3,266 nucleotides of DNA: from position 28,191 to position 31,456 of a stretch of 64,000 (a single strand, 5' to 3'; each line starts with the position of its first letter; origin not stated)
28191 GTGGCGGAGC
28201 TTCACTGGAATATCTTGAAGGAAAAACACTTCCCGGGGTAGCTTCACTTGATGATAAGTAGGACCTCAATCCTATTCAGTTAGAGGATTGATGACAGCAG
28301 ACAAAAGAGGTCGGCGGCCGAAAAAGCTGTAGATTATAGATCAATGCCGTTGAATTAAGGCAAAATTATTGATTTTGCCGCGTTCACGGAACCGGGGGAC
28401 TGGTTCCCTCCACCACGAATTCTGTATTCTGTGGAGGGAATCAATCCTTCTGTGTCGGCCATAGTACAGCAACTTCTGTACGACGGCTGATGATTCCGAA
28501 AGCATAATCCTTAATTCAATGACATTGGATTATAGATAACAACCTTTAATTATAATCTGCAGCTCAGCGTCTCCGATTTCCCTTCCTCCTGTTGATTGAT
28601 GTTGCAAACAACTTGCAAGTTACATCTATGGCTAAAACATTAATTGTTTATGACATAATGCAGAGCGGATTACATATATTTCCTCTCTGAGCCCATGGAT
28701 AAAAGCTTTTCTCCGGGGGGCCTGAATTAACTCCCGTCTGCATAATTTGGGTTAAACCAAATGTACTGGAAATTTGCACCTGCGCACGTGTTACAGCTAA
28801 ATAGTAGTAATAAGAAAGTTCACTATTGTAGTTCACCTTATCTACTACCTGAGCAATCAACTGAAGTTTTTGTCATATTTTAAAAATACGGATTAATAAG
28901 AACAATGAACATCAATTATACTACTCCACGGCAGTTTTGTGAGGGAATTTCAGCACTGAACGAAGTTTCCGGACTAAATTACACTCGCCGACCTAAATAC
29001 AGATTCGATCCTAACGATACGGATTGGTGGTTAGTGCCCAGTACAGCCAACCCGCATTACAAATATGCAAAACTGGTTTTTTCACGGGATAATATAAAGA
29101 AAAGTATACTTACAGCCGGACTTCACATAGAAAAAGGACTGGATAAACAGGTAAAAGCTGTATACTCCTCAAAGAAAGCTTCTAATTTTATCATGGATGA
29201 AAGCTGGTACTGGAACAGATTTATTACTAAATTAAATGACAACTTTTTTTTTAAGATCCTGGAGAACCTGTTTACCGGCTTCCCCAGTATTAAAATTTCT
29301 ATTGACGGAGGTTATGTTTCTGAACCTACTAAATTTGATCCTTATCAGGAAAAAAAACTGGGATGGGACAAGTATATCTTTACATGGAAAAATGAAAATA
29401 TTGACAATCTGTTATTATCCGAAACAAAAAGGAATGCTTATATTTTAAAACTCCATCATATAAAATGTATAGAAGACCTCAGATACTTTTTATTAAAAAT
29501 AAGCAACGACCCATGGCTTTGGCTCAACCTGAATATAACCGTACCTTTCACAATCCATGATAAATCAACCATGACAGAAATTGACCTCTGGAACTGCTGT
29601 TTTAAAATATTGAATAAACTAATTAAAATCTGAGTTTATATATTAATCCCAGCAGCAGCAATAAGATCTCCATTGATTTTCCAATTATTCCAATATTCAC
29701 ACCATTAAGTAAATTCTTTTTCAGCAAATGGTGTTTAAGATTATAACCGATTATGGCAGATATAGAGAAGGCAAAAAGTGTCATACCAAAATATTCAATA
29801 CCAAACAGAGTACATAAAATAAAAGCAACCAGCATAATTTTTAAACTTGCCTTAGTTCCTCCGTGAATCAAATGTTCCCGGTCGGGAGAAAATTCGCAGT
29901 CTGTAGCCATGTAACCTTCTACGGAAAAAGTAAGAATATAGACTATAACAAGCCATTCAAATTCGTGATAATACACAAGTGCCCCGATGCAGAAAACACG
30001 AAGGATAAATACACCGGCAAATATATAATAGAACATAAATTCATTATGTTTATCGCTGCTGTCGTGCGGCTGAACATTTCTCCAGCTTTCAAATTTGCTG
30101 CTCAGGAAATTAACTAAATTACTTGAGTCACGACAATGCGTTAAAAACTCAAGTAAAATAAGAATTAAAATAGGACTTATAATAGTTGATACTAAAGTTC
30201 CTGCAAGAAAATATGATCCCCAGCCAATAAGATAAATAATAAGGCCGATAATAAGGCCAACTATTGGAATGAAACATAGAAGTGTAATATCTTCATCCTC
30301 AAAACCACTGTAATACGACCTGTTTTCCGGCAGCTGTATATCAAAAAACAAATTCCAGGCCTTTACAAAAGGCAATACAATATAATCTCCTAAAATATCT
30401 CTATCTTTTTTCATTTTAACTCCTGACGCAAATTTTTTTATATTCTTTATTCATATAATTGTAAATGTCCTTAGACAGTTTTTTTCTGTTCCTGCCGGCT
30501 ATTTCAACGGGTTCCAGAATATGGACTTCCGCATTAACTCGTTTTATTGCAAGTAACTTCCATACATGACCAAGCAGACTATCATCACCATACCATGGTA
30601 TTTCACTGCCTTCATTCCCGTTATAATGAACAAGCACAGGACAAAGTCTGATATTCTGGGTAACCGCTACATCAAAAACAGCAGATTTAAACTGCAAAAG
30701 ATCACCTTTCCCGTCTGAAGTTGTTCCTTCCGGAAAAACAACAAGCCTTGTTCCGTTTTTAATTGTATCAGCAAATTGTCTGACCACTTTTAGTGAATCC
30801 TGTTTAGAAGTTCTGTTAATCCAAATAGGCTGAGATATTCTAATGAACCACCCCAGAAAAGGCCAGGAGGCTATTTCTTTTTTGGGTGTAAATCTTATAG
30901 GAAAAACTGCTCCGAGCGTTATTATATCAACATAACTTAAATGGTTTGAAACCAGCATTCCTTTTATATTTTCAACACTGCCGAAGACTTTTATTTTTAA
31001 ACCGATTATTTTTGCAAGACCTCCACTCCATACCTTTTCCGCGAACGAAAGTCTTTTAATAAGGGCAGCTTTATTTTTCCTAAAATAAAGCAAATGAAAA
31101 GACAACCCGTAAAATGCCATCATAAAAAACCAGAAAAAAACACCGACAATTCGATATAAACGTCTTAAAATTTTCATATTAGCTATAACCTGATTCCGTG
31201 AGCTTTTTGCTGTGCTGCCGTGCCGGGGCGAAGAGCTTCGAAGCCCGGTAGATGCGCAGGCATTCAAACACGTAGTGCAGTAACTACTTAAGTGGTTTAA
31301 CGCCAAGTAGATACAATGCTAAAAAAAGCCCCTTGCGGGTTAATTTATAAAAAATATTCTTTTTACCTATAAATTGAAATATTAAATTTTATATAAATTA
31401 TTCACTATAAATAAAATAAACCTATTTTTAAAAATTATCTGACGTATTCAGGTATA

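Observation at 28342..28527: Textbook MITE-like insertion: 186 bp, 19-bp TIRs, perfect 10-bp target-site duplication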

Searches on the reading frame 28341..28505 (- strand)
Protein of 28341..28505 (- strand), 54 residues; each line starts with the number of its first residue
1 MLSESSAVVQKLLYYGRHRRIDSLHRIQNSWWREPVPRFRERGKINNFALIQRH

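Call 17: search_protein_families(library=pfam, proteins=[window:28341-28505:-], max_evalue=0.01)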
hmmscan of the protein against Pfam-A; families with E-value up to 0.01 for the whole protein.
window:28341-28505:- (54 aa): 0 families

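Call 45: find_homologous_proteins(query=window:28344-28505:-, max_evalue=0.001)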
Query seq(54 aa): no candidate shares three 5-residue words with the query. No homologue found.
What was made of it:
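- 28361..28508 (.): Non-coding, strongly self-complementary interior. Hairpins lie at 28388-28407, 28406-28438 and 28455-28490. The minus-strand 54-aa ORF has no family or homologue (calls 17, 45).
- Checked: The 54-aa ORF on the minus strand (28341-28505) has no family match and no homologue (calls 17, 45), so 'no ORF' holds in practice.
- Tried and rejected: No homologue was found (call 45).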

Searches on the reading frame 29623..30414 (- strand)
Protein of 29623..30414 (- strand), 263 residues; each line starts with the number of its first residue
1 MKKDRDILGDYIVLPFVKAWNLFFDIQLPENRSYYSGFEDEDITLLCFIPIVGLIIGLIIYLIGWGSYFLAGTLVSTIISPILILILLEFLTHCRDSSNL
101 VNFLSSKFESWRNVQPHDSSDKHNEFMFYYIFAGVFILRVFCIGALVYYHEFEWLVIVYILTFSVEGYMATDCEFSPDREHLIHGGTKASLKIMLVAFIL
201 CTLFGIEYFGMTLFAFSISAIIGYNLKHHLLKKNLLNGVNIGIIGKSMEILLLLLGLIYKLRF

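Call 17: search_protein_families(library=pfam, proteins=[window:29623-30414:-], max_evalue=0.01)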
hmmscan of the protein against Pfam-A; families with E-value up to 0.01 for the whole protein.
window:29623-30414:- (263 aa): 1 family
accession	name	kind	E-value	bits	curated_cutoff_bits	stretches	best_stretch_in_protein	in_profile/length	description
PF02654.20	CobS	-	0.004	17.8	23.2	1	45-89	16-57/207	Cobalamin-5-phosphate synthase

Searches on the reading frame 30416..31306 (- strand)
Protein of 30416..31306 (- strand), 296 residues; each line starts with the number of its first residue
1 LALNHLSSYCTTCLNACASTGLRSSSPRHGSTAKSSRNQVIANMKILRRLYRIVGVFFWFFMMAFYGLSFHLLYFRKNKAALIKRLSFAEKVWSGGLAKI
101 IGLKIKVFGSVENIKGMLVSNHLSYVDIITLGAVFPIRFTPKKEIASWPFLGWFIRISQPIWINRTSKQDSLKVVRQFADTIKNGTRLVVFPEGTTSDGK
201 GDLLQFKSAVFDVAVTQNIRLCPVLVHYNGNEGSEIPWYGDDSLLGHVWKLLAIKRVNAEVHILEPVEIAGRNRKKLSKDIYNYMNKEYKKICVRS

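Call 17: search_protein_families(library=pfam, proteins=[window:30416-31306:-], max_evalue=0.01)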
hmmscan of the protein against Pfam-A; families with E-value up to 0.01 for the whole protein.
window:30416-31306:- (296 aa): 1 family
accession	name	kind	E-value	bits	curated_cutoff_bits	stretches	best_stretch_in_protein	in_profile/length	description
PF01553.26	Acyltransferase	-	2.4e-22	79.6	23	1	115-226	15-131/132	Acyltransferase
